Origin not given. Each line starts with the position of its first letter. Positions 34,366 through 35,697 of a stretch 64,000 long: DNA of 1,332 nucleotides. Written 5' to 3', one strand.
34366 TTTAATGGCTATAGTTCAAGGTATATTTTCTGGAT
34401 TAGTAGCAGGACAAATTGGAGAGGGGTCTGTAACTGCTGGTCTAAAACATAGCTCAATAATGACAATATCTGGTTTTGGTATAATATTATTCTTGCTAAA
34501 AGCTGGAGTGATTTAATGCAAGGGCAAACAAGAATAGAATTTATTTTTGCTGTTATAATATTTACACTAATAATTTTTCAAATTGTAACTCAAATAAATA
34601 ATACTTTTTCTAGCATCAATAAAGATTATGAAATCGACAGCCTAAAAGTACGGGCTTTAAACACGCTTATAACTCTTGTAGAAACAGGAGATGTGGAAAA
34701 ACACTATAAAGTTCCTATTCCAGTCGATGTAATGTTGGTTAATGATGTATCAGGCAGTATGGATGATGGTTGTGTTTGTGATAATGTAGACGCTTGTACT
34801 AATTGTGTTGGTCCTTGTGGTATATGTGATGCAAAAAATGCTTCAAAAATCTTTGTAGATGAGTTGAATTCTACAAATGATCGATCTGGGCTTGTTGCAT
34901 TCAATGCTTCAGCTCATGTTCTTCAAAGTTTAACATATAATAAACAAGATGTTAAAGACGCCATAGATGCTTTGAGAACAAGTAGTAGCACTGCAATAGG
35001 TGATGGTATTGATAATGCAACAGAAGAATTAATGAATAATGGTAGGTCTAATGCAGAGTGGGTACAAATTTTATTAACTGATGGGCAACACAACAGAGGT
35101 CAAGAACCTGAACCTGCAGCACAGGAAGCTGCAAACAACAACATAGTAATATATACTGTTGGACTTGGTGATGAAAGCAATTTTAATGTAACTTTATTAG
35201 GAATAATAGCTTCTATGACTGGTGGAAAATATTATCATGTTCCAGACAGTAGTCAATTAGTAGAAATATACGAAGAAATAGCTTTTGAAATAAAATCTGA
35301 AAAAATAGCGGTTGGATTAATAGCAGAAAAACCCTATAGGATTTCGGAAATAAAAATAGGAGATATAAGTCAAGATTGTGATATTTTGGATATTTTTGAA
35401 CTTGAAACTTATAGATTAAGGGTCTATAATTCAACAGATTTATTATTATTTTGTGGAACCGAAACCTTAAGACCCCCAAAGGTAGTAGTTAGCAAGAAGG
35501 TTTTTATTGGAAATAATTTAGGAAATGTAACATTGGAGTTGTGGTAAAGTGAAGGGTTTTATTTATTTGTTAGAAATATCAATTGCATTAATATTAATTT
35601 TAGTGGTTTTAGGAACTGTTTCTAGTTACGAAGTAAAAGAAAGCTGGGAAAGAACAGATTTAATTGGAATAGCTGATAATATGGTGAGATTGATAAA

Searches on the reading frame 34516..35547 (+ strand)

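Call 80: search_protein_families(library=pfam, proteins=[window:34516-35547:+], max_evalue=0.001)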
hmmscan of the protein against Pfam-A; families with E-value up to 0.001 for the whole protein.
window:34516-35547:+ (343 aa): 3 families
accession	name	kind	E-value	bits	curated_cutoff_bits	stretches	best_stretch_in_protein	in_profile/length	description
PF00092.34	VWA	-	1e-22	81.6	23.8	1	71-253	1-173/174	von Willebrand factor type A domain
PF13519.12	VWA_2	-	8.5e-12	46.1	27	1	72-191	1-107/107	von Willebrand factor type A domain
PF06707.17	DUF1194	-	0.00024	20.8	27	1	153-222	89-159/206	Protein of unknown function (DUF1194)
